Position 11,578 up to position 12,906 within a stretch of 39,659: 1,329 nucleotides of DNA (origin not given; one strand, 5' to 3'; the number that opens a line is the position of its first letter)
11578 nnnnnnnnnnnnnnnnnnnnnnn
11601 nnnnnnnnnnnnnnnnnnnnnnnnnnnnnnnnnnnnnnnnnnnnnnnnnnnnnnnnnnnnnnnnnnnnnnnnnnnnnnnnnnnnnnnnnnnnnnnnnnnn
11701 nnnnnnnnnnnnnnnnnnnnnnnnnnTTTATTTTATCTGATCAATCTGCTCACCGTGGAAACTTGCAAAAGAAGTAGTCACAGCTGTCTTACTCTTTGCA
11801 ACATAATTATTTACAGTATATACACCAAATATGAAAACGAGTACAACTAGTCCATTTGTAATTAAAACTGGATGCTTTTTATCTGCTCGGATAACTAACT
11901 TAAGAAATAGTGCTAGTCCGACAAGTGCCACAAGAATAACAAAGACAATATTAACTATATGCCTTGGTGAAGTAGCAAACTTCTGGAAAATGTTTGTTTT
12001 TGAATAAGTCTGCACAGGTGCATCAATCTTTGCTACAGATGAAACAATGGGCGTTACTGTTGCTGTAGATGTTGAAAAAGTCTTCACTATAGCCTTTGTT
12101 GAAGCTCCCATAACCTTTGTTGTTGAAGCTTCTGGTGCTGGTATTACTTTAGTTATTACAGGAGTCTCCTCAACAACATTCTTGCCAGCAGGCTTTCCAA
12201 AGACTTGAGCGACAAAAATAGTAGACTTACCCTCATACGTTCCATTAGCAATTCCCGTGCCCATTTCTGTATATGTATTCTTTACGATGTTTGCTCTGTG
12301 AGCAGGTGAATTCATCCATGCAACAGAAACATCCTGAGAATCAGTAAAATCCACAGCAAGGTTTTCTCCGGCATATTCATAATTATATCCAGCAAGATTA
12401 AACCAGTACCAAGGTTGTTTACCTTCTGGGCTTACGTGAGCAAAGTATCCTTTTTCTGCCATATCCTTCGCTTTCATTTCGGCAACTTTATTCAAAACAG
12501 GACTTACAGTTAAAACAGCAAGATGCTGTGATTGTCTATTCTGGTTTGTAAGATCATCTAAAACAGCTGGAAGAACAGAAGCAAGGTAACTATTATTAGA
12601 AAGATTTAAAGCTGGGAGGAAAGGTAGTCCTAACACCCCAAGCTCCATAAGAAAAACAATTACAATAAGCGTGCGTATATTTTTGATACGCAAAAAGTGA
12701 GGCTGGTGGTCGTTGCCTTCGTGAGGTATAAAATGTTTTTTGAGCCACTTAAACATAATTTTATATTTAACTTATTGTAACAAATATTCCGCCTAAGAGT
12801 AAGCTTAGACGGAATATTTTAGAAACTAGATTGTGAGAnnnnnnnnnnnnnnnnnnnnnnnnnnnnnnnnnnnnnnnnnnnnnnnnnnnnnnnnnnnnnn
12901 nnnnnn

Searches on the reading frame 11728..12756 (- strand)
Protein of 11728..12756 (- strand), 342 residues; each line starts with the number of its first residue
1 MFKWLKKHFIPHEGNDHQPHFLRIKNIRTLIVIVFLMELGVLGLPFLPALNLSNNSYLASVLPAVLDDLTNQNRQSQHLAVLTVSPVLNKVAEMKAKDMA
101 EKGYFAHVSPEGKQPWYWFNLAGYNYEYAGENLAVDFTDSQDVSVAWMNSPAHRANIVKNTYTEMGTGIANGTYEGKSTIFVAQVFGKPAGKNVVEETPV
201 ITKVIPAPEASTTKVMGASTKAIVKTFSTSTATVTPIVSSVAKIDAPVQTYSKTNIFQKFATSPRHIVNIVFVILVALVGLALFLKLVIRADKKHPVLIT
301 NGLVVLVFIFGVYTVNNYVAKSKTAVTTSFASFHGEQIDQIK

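Call 8: search_protein_families(library=pfam, proteins=[window:11728-12756:-], max_evalue=0.01)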
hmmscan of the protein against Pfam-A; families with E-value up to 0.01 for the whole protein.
window:11728-12756:- (342 aa): 1 family
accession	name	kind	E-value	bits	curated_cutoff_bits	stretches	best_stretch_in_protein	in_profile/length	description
PF00188.32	CAP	-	1.7e-16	61.5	21.1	1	68-182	2-114/117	Cysteine-rich secretory protein family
